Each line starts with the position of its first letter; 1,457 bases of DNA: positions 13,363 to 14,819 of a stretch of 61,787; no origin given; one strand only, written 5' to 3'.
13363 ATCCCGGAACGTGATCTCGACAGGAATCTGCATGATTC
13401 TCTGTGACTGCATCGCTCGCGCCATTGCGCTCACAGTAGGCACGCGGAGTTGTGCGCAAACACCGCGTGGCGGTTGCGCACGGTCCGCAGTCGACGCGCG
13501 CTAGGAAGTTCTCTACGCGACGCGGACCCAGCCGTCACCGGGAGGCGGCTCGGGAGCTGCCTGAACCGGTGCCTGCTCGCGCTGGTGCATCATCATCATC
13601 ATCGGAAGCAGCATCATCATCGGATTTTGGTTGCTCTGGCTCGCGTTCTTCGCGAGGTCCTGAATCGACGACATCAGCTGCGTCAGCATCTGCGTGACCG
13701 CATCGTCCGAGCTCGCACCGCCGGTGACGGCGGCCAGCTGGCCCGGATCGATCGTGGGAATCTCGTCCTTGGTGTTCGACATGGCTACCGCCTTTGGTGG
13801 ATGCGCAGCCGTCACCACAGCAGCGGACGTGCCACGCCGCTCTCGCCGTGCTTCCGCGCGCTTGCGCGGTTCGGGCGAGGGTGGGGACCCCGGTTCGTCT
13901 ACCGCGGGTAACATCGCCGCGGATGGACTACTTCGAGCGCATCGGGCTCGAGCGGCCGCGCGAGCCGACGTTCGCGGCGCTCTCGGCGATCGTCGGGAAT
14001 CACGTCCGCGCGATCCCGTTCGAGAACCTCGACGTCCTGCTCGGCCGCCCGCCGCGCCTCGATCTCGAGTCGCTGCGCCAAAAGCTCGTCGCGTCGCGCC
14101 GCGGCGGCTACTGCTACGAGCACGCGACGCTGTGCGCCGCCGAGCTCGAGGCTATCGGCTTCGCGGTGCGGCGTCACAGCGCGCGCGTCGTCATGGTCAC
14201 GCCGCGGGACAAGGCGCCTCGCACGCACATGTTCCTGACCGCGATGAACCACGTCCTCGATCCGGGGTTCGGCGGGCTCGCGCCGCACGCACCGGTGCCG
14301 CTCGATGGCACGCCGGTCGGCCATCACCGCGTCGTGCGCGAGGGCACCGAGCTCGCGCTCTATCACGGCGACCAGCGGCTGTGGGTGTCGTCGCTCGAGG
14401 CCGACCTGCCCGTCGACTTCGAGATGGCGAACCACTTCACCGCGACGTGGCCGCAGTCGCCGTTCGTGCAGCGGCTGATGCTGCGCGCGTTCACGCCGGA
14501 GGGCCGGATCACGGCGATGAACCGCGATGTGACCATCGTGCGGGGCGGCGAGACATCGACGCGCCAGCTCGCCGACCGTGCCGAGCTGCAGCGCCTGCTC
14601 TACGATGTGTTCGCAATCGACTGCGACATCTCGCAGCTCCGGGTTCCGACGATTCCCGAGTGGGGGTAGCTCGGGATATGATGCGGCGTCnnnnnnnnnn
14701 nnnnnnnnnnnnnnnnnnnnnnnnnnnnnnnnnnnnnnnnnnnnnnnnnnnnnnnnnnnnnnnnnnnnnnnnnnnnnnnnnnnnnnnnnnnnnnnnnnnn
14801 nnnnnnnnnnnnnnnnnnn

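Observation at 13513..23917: LanB dehydratase + Ser/Thr kinase + C39-ABC exporter operon with a Cys-free double-glycine precursor and no LanC: candidate non-canonical RiPP system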

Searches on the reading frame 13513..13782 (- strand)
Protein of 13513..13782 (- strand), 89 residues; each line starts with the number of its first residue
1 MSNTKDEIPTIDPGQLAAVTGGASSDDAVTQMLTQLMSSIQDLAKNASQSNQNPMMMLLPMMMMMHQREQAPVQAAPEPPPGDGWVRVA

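Call 4: search_protein_families(library=pfam, proteins=[window:13513-13782:-], max_evalue=0.01)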
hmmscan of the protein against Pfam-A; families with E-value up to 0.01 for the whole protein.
window:13513-13782:- (89 aa): 1 family
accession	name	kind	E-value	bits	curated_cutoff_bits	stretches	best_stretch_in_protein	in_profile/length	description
PF08690.15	GET2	-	0.0047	17.1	25.5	1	24-74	103-152/309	GET complex subunit GET2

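Call 6: search_protein_families(library=ncbifam, proteins=[window:13513-13782:-], max_evalue=0.01)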
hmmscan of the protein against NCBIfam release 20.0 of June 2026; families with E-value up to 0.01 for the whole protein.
window:13513-13782:- (89 aa): 0 families

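Call 15: find_homologous_proteins(query=window:13513-13782:-, max_evalue=1)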
Query window:13513-13782:- (89 aa): 32 proteins with E <= 1 among 32 candidates.
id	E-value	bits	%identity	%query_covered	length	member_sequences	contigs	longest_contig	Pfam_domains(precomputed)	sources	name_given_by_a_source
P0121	1.4e-49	183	100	100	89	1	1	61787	-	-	-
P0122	2.1e-42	160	88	100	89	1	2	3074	-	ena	-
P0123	5.3e-41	156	84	100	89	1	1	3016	-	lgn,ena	-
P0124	2.7e-40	154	83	100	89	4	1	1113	-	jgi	jgi:hypothetical protein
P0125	2.8e-39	151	79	100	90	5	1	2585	-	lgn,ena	-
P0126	1.3e-36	142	78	100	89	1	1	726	-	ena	-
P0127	1.5e-36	142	74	100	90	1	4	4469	-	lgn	-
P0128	2.8e-34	135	76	96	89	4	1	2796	-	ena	-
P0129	1.6e-30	123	69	96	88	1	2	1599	-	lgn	-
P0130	1.0e-29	120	70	94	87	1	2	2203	-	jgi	jgi:hypothetical protein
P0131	3.1e-28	115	69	93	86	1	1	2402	-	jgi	jgi:hypothetical protein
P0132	4.6e-28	115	67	94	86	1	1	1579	-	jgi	jgi:hypothetical protein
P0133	9.9e-28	114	67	96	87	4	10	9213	-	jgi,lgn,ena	jgi:hypothetical protein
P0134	1.6e-27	113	66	96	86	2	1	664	-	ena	-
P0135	2.5e-27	113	66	96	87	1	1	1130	-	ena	-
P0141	5.4e-26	108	71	93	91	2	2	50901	-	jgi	jgi:hypothetical protein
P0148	4.7e-18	83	57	100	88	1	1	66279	-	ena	-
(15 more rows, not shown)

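Call 17: find_encoding_contigs(protein=P0141, flank=10000, max_places=2)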
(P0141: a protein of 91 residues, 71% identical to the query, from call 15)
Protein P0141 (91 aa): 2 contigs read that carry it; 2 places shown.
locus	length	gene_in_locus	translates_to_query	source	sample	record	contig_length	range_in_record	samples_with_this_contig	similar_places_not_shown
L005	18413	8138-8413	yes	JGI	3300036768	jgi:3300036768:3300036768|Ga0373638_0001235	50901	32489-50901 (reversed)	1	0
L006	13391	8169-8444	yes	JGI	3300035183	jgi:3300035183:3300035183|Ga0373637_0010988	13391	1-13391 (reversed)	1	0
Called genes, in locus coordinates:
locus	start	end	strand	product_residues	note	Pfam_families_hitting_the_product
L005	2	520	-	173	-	?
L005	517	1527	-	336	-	-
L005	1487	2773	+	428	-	PF07690:MFS_1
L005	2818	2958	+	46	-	PF00582:Usp (weak)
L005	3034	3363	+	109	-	PF00582:Usp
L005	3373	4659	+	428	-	PF01553:Acyltransferase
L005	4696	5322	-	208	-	PF13532:2OG-FeII_Oxy_2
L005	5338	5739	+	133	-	-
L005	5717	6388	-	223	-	PF03167:UDG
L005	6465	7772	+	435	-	PF02737:3HCDH_N, PF00725:3HCDH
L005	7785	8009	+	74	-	-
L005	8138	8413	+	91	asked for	-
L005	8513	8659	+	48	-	-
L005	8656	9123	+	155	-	PF00313:CSD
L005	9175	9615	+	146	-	PF02566:OsmC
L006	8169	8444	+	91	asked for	-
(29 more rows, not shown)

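Call 18: find_encoding_contigs(protein=P0148, flank=10000, max_places=2)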
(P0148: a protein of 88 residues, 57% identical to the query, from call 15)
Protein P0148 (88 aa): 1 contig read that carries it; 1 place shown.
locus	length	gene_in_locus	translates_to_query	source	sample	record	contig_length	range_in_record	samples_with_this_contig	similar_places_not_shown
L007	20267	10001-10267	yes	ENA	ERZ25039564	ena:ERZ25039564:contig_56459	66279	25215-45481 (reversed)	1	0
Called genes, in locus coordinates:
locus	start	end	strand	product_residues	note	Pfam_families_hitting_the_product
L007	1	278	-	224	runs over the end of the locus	-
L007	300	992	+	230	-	PF03372:Exo_endo_phos (weak)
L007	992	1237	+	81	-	PF03372:Exo_endo_phos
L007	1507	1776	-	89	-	-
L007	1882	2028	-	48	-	-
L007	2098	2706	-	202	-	PF13532:2OG-FeII_Oxy_2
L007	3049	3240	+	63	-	-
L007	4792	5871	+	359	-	-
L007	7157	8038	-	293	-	-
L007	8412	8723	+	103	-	-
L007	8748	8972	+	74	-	-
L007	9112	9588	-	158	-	PF00797:Acetyltransf_2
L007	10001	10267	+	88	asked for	-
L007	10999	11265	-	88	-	-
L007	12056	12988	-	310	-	-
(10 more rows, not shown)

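Call 21: find_related_loci(query=A1, collection=metagenome_contigs, flank=10000)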
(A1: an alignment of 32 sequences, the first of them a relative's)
Query A1 (89 aa) in metagenome_contigs; peptide patterns used: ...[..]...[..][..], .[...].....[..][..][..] (x = any residue, [..] = any of these).
197 stretches matched a pattern; 9 encode a relative of the query (tblastn E <= 1e-3); 9 distinct loci.
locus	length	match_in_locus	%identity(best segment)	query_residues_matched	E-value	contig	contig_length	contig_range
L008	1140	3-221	69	16-89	1e-23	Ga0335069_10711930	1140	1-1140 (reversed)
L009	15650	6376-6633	65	5-89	3e-21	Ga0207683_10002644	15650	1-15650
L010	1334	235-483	63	6-88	3e-20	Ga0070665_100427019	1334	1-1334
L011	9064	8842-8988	78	6-53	9e-19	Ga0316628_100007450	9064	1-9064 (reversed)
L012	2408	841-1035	55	5-68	9e-18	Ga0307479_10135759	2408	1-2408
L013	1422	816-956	72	1-45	4e-16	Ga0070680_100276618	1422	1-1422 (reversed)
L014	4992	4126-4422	46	1-89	2e-10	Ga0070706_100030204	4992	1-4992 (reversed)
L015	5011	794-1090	46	1-89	2e-10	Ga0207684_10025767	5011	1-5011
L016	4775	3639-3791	43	1-46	3e-6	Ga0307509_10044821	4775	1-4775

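Call 23: find_encoding_contigs(protein=P0122, flank=10000, max_places=3)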
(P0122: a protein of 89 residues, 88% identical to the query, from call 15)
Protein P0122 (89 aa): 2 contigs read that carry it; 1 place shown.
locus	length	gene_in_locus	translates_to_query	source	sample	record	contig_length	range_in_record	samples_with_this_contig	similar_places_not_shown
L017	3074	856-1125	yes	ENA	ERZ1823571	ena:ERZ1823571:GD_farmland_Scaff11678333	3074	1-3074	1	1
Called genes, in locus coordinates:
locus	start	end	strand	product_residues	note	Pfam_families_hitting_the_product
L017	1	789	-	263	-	?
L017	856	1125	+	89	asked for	-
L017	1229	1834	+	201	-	PF02482:Ribosomal_S30AE, PF00313:CSD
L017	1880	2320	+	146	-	PF02566:OsmC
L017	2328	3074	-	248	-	?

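Call 55: find_encoding_contigs(protein=P0127, flank=10000, max_places=4)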
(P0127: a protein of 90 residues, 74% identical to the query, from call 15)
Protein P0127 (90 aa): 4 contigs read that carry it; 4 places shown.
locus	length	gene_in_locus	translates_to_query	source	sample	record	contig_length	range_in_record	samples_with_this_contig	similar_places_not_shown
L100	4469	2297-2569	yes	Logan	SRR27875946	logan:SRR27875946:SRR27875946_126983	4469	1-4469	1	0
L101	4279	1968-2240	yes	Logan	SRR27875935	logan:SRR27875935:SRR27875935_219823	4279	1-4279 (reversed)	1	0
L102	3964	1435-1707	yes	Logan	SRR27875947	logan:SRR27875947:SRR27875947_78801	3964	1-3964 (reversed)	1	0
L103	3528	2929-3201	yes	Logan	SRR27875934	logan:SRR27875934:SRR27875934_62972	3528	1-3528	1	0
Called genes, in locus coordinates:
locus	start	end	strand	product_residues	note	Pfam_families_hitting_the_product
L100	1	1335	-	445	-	?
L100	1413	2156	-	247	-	PF00797:Acetyltransf_2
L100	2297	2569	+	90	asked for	-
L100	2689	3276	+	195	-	PF02482:Ribosomal_S30AE, PF00313:CSD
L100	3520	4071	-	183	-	PF01885:PTS_2-RNA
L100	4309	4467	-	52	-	?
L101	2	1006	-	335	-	?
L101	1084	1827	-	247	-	PF00797:Acetyltransf_2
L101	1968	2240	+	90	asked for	-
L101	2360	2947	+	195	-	PF02482:Ribosomal_S30AE, PF00313:CSD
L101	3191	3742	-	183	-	PF01885:PTS_2-RNA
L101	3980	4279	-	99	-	?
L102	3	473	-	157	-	?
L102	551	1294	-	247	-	PF00797:Acetyltransf_2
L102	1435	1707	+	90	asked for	-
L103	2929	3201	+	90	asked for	-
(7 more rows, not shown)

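Call 56: find_encoding_contigs(protein=P0123, flank=10000, max_places=3)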
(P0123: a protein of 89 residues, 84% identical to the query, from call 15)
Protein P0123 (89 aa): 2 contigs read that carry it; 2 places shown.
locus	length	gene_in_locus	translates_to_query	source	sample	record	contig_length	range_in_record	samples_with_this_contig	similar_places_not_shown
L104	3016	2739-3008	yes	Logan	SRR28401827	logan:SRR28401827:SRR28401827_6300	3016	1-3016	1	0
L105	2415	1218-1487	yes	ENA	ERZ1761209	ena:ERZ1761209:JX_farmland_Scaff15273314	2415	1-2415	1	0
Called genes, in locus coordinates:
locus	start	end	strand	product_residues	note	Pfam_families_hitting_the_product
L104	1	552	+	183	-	?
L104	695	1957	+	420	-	PF02737:3HCDH_N, PF00725:3HCDH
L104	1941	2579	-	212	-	PF13302:Acetyltransf_3 (weak), PF00583:Acetyltransf_1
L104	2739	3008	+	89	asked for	-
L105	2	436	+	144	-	?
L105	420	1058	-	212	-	PF13302:Acetyltransf_3 (weak), PF00583:Acetyltransf_1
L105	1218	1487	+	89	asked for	-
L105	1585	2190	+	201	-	PF02482:Ribosomal_S30AE, PF00313:CSD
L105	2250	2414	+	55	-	?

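Call 79: search_protein_families(library=padloc, proteins=[window:13513-13782:-], max_evalue=0.00001)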
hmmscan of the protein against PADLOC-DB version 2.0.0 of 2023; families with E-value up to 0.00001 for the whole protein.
window:13513-13782:- (89 aa): 0 families

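Call 88: predict_structure(alignment_id=A1)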
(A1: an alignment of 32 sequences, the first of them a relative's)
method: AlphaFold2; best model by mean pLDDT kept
length: 89 residues; sequences in the alignment: 32
mean_pLDDT: 59.4   pTM: 0.22
mean pLDDT of the five models: 59.4, 57.8, 57.2, 55.2, 54.5
residues with pLDDT >= 90: 0; 70-90: 12; 50-70: 63; < 50: 14
segments of 3 or more residues with pLDDT < 50: 71-76
pLDDT, mean of each block of 10 residues (from residue 1): 54 61 56 69 59 66 65 49 55
secondary structure, 60 per line:
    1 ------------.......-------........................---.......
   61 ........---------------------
elements in order: H13-19 H27-50 H54-68

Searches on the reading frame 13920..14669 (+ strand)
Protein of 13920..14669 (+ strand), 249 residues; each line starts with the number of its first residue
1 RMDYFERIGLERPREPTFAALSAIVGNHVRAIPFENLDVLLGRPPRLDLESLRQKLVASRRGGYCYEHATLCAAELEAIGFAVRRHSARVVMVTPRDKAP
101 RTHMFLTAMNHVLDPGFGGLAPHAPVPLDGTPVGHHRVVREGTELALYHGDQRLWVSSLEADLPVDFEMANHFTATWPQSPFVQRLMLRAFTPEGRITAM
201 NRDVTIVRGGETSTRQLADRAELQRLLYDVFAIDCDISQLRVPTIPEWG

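Call 4: search_protein_families(library=pfam, proteins=[window:13920-14669:+], max_evalue=0.01)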
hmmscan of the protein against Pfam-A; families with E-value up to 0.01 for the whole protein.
window:13920-14669:+ (249 aa): 1 family
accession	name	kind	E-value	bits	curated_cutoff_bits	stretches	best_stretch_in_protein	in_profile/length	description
PF00797.23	Acetyltransf_2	-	7.6e-45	154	22.8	1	18-237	2-237/240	N-acetyltransferase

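Call 6: search_protein_families(library=ncbifam, proteins=[window:13920-14669:+], max_evalue=0.01)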
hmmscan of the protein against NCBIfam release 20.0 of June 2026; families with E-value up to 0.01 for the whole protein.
window:13920-14669:+ (249 aa): 1 family
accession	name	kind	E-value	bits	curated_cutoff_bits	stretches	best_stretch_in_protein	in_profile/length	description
NF011621.0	PRK15047.1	equivalog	2.7e-38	131.9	493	1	3-236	7-255/281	N-hydroxyarylamine O-acetyltransferase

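Call 79: search_protein_families(library=padloc, proteins=[window:13923-14669:+], max_evalue=0.00001)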
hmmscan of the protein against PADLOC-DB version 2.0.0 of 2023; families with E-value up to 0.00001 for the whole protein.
window:13923-14669:+ (248 aa): 0 families
